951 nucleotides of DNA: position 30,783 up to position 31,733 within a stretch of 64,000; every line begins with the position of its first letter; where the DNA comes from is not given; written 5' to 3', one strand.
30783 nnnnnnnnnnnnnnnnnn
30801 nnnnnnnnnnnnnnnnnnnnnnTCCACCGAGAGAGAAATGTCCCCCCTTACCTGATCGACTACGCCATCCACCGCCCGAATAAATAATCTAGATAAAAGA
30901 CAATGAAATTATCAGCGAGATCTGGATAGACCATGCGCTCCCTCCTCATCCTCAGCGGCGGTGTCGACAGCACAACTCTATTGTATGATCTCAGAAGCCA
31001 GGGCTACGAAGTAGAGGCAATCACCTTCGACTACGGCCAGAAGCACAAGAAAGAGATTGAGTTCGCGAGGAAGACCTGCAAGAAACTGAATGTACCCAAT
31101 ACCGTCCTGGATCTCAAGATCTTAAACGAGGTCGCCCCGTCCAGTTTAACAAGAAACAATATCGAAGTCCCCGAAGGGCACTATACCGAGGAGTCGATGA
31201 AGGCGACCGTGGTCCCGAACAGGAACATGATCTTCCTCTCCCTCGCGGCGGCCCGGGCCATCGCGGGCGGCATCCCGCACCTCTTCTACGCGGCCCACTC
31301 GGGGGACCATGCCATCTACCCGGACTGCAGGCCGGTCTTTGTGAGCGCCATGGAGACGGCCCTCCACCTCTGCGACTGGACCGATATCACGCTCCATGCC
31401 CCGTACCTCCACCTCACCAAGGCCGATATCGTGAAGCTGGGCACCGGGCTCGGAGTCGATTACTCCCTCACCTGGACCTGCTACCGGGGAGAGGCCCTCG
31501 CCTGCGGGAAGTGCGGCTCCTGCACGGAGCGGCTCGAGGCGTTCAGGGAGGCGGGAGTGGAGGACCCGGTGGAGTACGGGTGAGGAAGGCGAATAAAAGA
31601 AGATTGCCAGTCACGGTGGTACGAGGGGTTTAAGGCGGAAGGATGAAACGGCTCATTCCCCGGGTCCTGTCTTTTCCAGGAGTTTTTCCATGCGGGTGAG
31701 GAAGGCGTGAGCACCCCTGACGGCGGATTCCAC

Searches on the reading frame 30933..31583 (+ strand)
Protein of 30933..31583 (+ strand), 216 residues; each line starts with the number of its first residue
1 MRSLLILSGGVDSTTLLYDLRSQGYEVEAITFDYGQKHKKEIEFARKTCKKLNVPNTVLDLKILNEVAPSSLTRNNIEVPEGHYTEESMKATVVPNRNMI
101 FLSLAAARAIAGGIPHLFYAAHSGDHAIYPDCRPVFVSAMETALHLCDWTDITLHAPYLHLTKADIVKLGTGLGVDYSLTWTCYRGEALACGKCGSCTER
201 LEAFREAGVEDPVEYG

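Call 8: search_protein_families(library=pfam, proteins=[window:30933-31583:+], max_evalue=0.01)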
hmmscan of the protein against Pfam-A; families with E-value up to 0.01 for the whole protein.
window:30933-31583:+ (216 aa): 7 families
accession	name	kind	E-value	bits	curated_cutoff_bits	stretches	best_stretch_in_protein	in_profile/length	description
PF06508.19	QueC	-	4.6e-70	235.8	22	1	3-207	2-209/210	Queuosine biosynthesis protein QueC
PF01171.26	ATP_bind_3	-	8.1e-07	29.4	27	1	4-65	3-69/182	PP-loop family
PF00733.27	Asn_synthase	-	1.1e-05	25.7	21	1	6-61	23-79/354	Asparagine synthase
PF03054.22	tRNA_Me_trans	-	4e-05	23.8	20.6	1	5-61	5-72/202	tRNA methyl transferase HUP domain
PF24167.1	DUF7411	-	0.00073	19.6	28.7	1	1-62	1-59/194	Family of unknown function (DUF7411)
PF02568.20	ThiI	-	0.00077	19.6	20.5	1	3-63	6-67/197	Thiamine biosynthesis protein (ThiI)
PF00764.25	Arginosuc_synth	-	0.001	19.6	27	1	4-60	3-60/162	Arginosuccinate synthase N-terminal HUP domain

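Call 45: find_homologous_proteins(query=window:30933-31583:+, max_evalue=1e-40)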
Query window:30933-31583:+ (216 aa): 7613 proteins with E <= 1e-40 among 8000 candidates; the best 120 are listed.
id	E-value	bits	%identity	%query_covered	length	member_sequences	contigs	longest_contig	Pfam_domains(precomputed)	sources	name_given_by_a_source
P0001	1.1e-131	455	92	100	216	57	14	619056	PF06508.20,PF01171.27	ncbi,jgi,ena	ncbi:MAG: 7-cyano-7-deazaguanine synthase QueC [Methanomicrobiales archaeon]|jgi:7-cyano-7-deazaguan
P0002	1.6e-126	438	88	100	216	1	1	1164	PF00733.28,PF24167.2,PF03054.23,PF06508.20,PF01171.27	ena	-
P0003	1.1e-124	432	87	100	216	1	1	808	PF03054.23,PF06508.20,PF01171.27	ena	-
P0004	3.7e-115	401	81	100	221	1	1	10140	PF06508.20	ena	-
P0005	4.7e-113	394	81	100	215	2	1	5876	PF06508.20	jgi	jgi:7-cyano-7-deazaguanine synthase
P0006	1.7e-112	392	79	100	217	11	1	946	PF06508.20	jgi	-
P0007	1.3e-108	379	78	100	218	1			PF06508.20,PF01171.27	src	-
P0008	2.2e-104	366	72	100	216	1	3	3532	PF06508.20,PF01171.27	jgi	jgi:7-cyano-7-deazaguanine synthase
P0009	3.9e-103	362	73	100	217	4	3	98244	PF06508.20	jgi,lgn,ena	-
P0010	5.9e-103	361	71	99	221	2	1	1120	PF00733.28,PF06508.20,PF01171.27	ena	-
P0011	2.4e-102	359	72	100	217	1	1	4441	PF24167.2,PF06508.20,PF01171.27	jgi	jgi:7-cyano-7-deazaguanine synthase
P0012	5.4e-102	358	71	100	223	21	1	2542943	PF03054.23,PF06508.20,PF01171.27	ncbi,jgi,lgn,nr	ncbi:7-cyano-7-deazaguanine synthase QueC [Methanoregula boonei]|jgi:7-cyano-7-deazaguanine synthase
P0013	7.4e-102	357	74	99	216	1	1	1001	PF00733.28,PF06508.20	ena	-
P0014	2.4e-101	356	71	100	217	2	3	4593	PF06508.20,PF01171.27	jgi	jgi:7-cyano-7-deazaguanine synthase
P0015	2.9e-101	355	69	99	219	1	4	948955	PF00733.28,PF03054.23,PF06508.20,PF01171.27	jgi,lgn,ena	jgi:7-cyano-7-deazaguanine synthase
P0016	2.7e-100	352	70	100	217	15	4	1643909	PF06508.20,PF01171.27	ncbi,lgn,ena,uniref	ncbi:7-cyano-7-deazaguanine synthase QueC [Methanoregula sp.]|uniref:7-cyano-7-deazaguanine synthase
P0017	2.8e-100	352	69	100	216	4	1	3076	PF00733.28,PF24167.2,PF06508.20,PF01171.27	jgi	jgi:7-cyano-7-deazaguanine synthase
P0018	3.1e-100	352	70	99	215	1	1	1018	PF00733.28,PF06508.20,PF01171.27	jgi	-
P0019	3.2e-100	352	70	100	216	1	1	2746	PF06508.20,PF01171.27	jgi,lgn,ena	-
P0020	9.8e-100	350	71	100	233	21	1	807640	PF06508.20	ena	-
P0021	1.0e-99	350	70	100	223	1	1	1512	PF00733.28,PF06508.20,PF01171.27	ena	-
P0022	1.7e-99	350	71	100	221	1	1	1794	PF06508.20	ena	-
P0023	2.9e-99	349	70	100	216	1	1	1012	PF03054.23,PF06508.20,PF01171.27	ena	-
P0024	3.7e-99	349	68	100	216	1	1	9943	PF06508.20,PF01171.27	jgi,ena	-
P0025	4.5e-99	348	68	100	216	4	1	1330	PF06508.20,PF01171.27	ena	-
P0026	6.9e-99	348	69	99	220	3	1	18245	PF06508.20,PF01171.27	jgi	-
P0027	7.7e-99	348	68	100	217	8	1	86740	PF06508.20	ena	-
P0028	9.3e-99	347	69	99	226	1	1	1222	PF06508.20,PF01171.27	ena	-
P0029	1.3e-98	347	68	100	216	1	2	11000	PF00733.28,PF06508.20,PF01171.27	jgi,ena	jgi:7-cyano-7-deazaguanine synthase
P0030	1.4e-98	347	70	99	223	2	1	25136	PF00733.28,PF06508.20,PF01171.27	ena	-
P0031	3.8e-98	345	69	100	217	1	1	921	PF06508.20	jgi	-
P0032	6.4e-98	344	68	99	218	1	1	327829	PF06508.20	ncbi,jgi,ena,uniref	ncbi:7-cyano-7-deazaguanine synthase QueC [Methanoregula sp.]|uniref:7-cyano-7-deazaguanine synthase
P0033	6.8e-98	344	68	99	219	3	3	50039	PF00733.28,PF06508.20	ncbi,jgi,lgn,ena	ncbi:MAG: 7-cyano-7-deazaguanine synthase QueC [Methanoregula sp.]|jgi:7-cyano-7-deazaguanine syntha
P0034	9.9e-98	344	69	100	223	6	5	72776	PF00733.28,PF06508.20,PF02568.21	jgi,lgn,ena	jgi:7-cyano-7-deazaguanine synthase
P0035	2.5e-97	343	69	99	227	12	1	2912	PF00733.28,PF06508.20,PF01171.27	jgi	jgi:7-cyano-7-deazaguanine synthase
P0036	2.8e-97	342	67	99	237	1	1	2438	PF06508.20,PF01171.27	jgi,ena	-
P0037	3.2e-97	342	69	99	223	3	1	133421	PF00733.28,PF06508.20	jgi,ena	-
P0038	4.6e-97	342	68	99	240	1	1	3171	PF00733.28,PF06508.20,PF01171.27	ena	-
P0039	6.3e-97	341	68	99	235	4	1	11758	PF06508.20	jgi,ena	-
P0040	7.1e-97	341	67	100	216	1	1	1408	PF06508.20,PF01171.27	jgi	jgi:7-cyano-7-deazaguanine synthase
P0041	7.3e-97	341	69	99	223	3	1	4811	PF06508.20,PF02568.21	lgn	-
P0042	7.5e-97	341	68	100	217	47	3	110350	PF06508.20,PF01171.27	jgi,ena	jgi:7-cyano-7-deazaguanine synthase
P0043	9.2e-97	341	68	100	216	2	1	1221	PF00733.28,PF06508.20,PF01171.27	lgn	-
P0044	1.4e-96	340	68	99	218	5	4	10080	PF06508.20,PF01171.27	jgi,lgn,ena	jgi:7-cyano-7-deazaguanine synthase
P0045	1.9e-96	340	67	99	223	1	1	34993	PF06508.20,PF01171.27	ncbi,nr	ncbi:MAG: 7-cyano-7-deazaguanine synthase QueC [Methanoregula sp.]|nr:7-cyano-7-deazaguanine synthas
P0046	3.2e-96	339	69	100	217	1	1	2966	PF06508.20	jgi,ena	-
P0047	3.4e-96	339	68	99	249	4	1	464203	PF06508.20,PF01171.27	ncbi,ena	-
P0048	3.6e-96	339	67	99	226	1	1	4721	PF00733.28,PF06508.20,PF01171.27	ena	-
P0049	4.7e-96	338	68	99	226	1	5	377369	PF00733.28,PF06508.20,PF01171.27,PF02540.24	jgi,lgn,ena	-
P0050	4.7e-96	338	65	100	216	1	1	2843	PF06508.20,PF01171.27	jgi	jgi:7-cyano-7-deazaguanine synthase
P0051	5.6e-96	338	67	100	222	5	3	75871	PF00733.28,PF06508.20,PF01171.27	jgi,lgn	-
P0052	6.4e-96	338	67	99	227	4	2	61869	PF06508.20,PF02568.21,PF01171.27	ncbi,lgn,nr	ncbi:MAG: 7-cyano-7-deazaguanine synthase QueC [Methanomicrobiales archaeon]|nr:7-cyano-7-deazaguani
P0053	6.4e-96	338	66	99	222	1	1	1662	PF00733.28,PF06508.20,PF01171.27,PF02540.24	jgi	jgi:7-cyano-7-deazaguanine synthase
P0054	6.7e-96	338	66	100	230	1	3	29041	PF06508.20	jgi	jgi:7-cyano-7-deazaguanine synthase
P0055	9.1e-96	337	68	100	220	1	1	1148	PF00733.28,PF06508.20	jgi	jgi:7-cyano-7-deazaguanine synthase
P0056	1.1e-95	337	68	99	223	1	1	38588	PF00733.28,PF06508.20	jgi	jgi:7-cyano-7-deazaguanine synthase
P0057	1.1e-95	337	67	99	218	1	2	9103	PF00733.28,PF06508.20,PF01171.27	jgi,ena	jgi:7-cyano-7-deazaguanine synthase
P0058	1.1e-95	337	68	99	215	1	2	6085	PF06508.20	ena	-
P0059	1.2e-95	337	68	99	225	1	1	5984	PF06508.20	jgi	-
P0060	1.3e-95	337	67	99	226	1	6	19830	PF00733.28,PF06508.20,PF01171.27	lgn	-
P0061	1.4e-95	337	66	100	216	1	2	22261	PF03054.23,PF06508.20,PF01171.27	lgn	-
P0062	1.5e-95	337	68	99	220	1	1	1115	PF00733.28,PF06508.20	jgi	jgi:7-cyano-7-deazaguanine synthase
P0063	1.7e-95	337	67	100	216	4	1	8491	PF00733.28,PF06508.20,PF01171.27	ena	-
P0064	1.9e-95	336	69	99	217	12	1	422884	PF24167.2,PF06508.20,PF01171.27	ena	-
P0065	2.0e-95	336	66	99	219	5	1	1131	PF00733.28,PF06508.20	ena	-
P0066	2.3e-95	336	67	99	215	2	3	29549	PF06508.20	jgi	-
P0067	3.4e-95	336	67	100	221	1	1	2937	PF06508.20,PF01171.27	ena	-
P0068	3.5e-95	336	67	100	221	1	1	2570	PF00733.28,PF06508.20,PF01171.27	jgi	jgi:7-cyano-7-deazaguanine synthase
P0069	3.7e-95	335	66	99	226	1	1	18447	PF06508.20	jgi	jgi:7-cyano-7-deazaguanine synthase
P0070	5.6e-95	335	66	99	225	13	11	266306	PF00733.28,PF06508.20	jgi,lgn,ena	jgi:7-cyano-7-deazaguanine synthase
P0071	7.1e-95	335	68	100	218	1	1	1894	PF06508.20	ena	-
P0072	1.1e-94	334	66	99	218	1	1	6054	PF06508.20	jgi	jgi:7-cyano-7-deazaguanine synthase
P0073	1.1e-94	334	66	99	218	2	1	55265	PF06508.20,PF01171.27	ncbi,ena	ncbi:MAG: 7-cyano-7-deazaguanine synthase QueC [Methanoregula sp.]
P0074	2.2e-94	333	67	99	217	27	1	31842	PF06508.20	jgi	-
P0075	3.6e-94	332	66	99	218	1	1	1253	PF06508.20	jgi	-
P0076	4.0e-94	332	67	99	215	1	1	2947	PF06508.20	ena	-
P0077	1.4e-93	330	65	99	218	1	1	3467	PF00733.28,PF06508.20,PF01171.27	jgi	jgi:7-cyano-7-deazaguanine synthase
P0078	1.4e-93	330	66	99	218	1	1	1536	PF06508.20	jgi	-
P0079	2.3e-93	330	67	100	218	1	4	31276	PF06508.20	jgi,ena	jgi:7-cyano-7-deazaguanine synthase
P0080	3.1e-93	329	67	100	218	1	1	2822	PF06508.20,PF01171.27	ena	-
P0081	5.7e-93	328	64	99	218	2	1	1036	PF06508.20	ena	-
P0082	6.6e-93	328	66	99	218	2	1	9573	PF06508.20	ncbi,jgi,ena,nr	ncbi:MAG TPA: 7-cyano-7-deazaguanine synthase QueC [Methanoregula sp.]|nr:7-cyano-7-deazaguanine syn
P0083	7.8e-93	328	66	99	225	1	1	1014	PF00733.28,PF06508.20,PF01171.27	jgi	jgi:7-cyano-7-deazaguanine synthase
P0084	8.3e-93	328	67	100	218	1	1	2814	PF06508.20,PF01171.27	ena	-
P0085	1.0e-92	327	64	99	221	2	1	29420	PF06508.20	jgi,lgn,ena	-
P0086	1.8e-92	327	66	100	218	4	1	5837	PF00733.28,PF06508.20,PF01171.27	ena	-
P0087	2.4e-92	326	64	99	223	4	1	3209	PF06508.20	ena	-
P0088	2.4e-92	326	64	99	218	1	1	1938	PF00733.28,PF06508.20,PF01171.27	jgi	-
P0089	3.0e-92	326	63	99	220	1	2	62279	PF00733.28,PF06508.20,PF01171.27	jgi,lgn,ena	-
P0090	3.3e-92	326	64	99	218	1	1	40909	PF06508.20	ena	-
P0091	3.4e-92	326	64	99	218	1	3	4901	PF00733.28,PF06508.20,PF01171.27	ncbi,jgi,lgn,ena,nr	ncbi:MAG TPA: 7-cyano-7-deazaguanine synthase QueC [Methanoregula sp.]|nr:7-cyano-7-deazaguanine syn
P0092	1.1e-91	324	65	99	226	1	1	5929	PF00733.28,PF06508.20,PF01171.27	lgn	-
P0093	1.9e-91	323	66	100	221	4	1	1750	PF06508.20,PF02568.21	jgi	-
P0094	2.1e-91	323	65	99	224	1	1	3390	PF06508.20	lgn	-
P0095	3.8e-91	322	67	95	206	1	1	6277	PF06508.20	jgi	jgi:7-cyano-7-deazaguanine synthase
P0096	5.8e-91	322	64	100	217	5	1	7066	PF06508.20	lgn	-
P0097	6.9e-91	322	64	98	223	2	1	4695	PF06508.20,PF01171.27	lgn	-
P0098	7.0e-91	321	65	98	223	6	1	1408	PF06508.20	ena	-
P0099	7.1e-91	321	63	99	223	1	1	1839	PF06508.20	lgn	-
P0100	8.3e-91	321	64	100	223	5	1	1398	PF06508.20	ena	-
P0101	8.7e-91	321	64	99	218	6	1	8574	PF00733.28,PF06508.20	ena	-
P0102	2.3e-90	320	64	99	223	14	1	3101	PF00733.28,PF06508.20,PF01171.27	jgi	jgi:7-cyano-7-deazaguanine synthase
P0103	2.4e-90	320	69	95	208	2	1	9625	PF06508.20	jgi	jgi:7-cyano-7-deazaguanine synthase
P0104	3.5e-90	319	65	99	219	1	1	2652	PF00733.28,PF06508.20,PF01171.27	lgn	-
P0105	3.7e-90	319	64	99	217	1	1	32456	PF06508.20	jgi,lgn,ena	-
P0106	3.9e-90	319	64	99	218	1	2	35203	PF06508.20,PF02568.21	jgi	jgi:7-cyano-7-deazaguanine synthase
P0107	5.5e-90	319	63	100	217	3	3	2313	PF06508.20,PF01171.27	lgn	-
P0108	7.7e-90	318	65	99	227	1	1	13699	PF00733.28,PF06508.20,PF01171.27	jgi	jgi:7-cyano-7-deazaguanine synthase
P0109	8.9e-90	318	64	99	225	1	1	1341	PF06508.20,PF01171.27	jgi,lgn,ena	-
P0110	1.0e-89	318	65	100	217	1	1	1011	PF00733.28,PF06508.20,PF01171.27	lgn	-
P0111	1.1e-89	318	64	99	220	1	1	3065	PF06508.20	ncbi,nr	ncbi:MAG: 7-cyano-7-deazaguanine synthase QueC [Proteobacteria bacterium]|nr:7-cyano-7-deazaguanine 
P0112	1.8e-89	317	64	99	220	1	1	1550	PF06508.20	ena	-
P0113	1.9e-89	317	63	100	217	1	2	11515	PF06508.20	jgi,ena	-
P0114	2.7e-89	316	62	100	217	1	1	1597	PF06508.20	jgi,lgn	jgi:7-cyano-7-deazaguanine synthase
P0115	4.2e-89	316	63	100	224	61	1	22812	PF06508.20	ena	-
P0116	4.2e-89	316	64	100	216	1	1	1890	PF06508.20,PF01171.27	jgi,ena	-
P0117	5.6e-89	315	63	99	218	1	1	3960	PF00733.28,PF06508.20,PF01171.27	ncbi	-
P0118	8.6e-89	315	62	99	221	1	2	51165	PF06508.20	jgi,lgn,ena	jgi:7-cyano-7-deazaguanine synthase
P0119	9.3e-89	315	65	99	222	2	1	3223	PF00733.28,PF06508.20,PF01171.27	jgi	-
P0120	9.6e-89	315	64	99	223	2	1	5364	PF06508.20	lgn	-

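Call 46: find_encoding_contigs(protein=P0001, flank=10000, max_places=8)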
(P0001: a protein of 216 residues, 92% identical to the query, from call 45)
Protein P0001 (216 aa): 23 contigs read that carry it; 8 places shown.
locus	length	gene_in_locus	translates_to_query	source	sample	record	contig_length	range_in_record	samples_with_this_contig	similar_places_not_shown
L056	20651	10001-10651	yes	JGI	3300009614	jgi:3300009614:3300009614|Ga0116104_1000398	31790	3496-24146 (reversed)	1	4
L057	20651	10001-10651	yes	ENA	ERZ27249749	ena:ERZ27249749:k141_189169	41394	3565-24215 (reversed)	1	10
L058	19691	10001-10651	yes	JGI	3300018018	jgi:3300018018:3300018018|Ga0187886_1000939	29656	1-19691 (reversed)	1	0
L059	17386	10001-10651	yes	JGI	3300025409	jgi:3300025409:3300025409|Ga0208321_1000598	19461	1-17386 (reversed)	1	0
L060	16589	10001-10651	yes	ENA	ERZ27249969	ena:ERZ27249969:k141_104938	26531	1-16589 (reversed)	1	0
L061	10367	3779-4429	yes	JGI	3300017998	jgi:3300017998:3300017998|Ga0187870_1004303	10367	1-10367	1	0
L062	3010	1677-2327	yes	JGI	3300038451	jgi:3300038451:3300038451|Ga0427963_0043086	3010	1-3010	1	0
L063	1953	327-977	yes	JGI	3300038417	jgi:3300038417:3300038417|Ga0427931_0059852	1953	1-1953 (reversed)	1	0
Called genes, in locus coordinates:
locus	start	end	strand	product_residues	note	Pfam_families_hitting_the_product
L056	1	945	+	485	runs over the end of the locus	PF01507:PAPS_reduct, PF20306:Sp-DndD (weak)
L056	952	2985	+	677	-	PF02463:SMC_N (weak), PF13476:AAA_23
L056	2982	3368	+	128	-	PF08870:DndE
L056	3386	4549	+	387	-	PF00155:Aminotran_1_2, PF00266:Aminotran_5, PF01212:Beta_elim_lyase (weak), PF01041:DegT_DnrJ_EryC1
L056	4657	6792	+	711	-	PF00176:SNF2-rel_dom (weak), PF00270:DEAD, PF04851:ResIII, PF00271:Helicase_C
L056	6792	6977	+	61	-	-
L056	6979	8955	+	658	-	PF13476:AAA_23 (faint)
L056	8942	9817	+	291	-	PF27807:DNA_S_mod_dnd_assoc_4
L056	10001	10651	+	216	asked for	PF01171:ATP_bind_3 (weak), PF06508:QueC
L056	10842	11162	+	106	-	PF18765:Polbeta, PF01909:NTP_transf_2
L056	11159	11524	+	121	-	PF01934:HepT-like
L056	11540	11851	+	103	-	PF06508:QueC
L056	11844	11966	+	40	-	-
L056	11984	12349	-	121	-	PF01934:HepT-like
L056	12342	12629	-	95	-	PF01909:NTP_transf_2, PF18765:Polbeta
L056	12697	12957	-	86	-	PF24113:DUF7387 (weak)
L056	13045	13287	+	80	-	PF02697:VAPB_antitox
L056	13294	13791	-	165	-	-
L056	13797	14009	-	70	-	-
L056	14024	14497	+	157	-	-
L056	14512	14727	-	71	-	-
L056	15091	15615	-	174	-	-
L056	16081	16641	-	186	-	PF03640:Lipoprotein_15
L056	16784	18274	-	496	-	PF00289:Biotin_carb_N, PF01071:GARS_A (weak), PF02222:ATP-grasp, PF02786:CPSase_L_D2, PF07478:Dala_Dala_lig_C, PF08443:RimK (weak), PF02785:Biotin_carb_C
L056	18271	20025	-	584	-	PF00682:HMGL-like, PF02436:PYC_OADA, PF00364:Biotin_lipoyl, PF25917:BSH_RND (weak), PF25973:BSH_CzcB (faint), PF25984:BSH_YknX (faint)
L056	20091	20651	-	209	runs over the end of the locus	-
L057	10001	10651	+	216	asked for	PF01171:ATP_bind_3 (weak), PF06508:QueC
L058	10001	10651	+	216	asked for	PF01171:ATP_bind_3 (weak), PF06508:QueC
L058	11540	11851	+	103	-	PF06508:QueC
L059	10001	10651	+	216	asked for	PF01171:ATP_bind_3 (weak), PF06508:QueC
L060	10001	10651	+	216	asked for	PF01171:ATP_bind_3 (weak), PF06508:QueC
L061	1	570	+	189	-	?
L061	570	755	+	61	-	-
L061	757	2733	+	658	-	PF13476:AAA_23 (faint)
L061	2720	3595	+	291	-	PF27807:DNA_S_mod_dnd_assoc_4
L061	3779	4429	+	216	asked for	PF01171:ATP_bind_3 (weak), PF06508:QueC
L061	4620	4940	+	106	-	PF18765:Polbeta, PF01909:NTP_transf_2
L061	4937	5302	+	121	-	PF01934:HepT-like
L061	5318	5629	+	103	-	PF06508:QueC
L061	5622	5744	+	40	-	-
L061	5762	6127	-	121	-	PF01934:HepT-like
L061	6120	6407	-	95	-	PF01909:NTP_transf_2, PF18765:Polbeta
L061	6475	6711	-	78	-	PF24113:DUF7387 (weak)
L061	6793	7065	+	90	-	PF02697:VAPB_antitox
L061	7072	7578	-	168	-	-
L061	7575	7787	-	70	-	-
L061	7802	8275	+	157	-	-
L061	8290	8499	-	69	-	-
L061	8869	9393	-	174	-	-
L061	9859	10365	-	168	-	?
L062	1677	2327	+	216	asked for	PF01171:ATP_bind_3 (weak), PF06508:QueC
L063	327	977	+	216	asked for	PF01171:ATP_bind_3 (weak), PF06508:QueC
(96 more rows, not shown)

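Call 48: find_encoding_contigs(protein=P0004, flank=10000, max_places=3)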
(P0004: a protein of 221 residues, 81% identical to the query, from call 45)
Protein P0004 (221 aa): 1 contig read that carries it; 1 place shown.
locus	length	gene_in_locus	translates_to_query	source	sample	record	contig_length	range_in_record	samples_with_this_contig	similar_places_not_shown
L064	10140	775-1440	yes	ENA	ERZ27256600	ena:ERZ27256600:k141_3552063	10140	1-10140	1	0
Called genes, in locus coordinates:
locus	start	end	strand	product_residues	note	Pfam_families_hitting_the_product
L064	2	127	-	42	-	?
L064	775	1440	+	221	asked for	PF06508:QueC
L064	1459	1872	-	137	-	PF05168:HEPN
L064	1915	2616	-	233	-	PF25212:HVO_A0114 (faint), PF18765:Polbeta (weak)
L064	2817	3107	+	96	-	PF12773:DZR (faint)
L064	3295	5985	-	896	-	PF00690:Cation_ATPase_N, PF00122:E1-E2_ATPase, PF00702:Hydrolase, PF13246:Cation_ATPase, PF12710:HAD (weak), PF08282:Hydrolase_3 (faint), PF00689:Cation_ATPase_C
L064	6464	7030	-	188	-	-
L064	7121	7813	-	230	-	PF06695:Sm_multidrug_ex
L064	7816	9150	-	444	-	PF01595:CNNM, PF00571:CBS (weak), PF03471:CorC_HlyC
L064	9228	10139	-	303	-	?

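Call 49: find_encoding_contigs(protein=P0009, flank=10000, max_places=3)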
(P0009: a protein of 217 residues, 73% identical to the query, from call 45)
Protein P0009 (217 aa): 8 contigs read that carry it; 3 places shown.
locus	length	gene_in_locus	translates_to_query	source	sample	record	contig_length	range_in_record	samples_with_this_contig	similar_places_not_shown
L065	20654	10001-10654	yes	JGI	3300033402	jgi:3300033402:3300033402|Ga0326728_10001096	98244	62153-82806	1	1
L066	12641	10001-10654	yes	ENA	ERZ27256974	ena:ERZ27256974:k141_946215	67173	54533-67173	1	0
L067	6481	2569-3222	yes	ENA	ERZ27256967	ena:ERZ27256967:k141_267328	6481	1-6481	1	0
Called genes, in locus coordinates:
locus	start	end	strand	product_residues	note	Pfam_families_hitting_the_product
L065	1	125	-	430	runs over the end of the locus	PF02788:RuBisCO_large_N, PF00016:RuBisCO_large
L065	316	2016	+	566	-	PF16927:HisKA_7TM, PF08448:PAS_4, PF13188:PAS_8 (weak), PF02518:HATPase_c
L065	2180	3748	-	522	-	-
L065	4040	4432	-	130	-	PF00072:Response_reg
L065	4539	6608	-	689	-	PF00989:PAS (faint), PF13188:PAS_8 (faint), PF13426:PAS_9 (weak), PF08447:PAS_3 (faint), PF08448:PAS_4 (weak), PF13426:PAS_9, PF02518:HATPase_c (weak)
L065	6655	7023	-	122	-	-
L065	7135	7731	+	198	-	PF01184:Gpr1_Fun34_YaaH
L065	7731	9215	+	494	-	PF00989:PAS (weak), PF08448:PAS_4 (weak), PF13188:PAS_8 (faint), PF13426:PAS_9 (faint), PF00015:MCPsignal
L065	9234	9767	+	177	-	PF01584:CheW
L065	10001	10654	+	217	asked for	PF06508:QueC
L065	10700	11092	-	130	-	PF24318:DUF7490 (weak)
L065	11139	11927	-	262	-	PF04454:Linocin_M18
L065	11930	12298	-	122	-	PF02915:Rubrerythrin (weak)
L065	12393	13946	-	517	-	PF01541:GIY-YIG, PF27096:UvrC_M, PF02151:UVR (weak), PF22920:UvrC_RNaseH, PF08459:UvrC_RNaseH_dom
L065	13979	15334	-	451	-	PF00270:DEAD, PF04851:ResIII (faint), PF00271:Helicase_C, PF16124:RecQ_Zn_bind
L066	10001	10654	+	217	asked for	PF06508:QueC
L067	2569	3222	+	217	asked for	PF06508:QueC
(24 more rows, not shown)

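Call 50: find_encoding_contigs(protein=P0005, flank=10000, max_places=3)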
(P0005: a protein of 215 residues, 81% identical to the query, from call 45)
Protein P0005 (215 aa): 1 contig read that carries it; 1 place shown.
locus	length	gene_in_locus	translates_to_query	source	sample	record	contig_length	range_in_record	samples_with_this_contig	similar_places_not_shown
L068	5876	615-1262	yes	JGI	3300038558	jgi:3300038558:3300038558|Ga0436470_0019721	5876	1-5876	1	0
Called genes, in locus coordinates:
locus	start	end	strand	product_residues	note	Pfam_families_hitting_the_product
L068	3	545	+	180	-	?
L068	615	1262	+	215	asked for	PF06508:QueC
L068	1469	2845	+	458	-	PF02661:Fic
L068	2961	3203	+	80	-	PF06508:QueC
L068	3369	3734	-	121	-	PF01934:HepT-like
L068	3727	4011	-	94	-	PF01909:NTP_transf_2, PF18765:Polbeta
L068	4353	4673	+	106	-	PF18765:Polbeta, PF01909:NTP_transf_2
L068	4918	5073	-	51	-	-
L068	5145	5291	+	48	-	PF06508:QueC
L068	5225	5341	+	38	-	-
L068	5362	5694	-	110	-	-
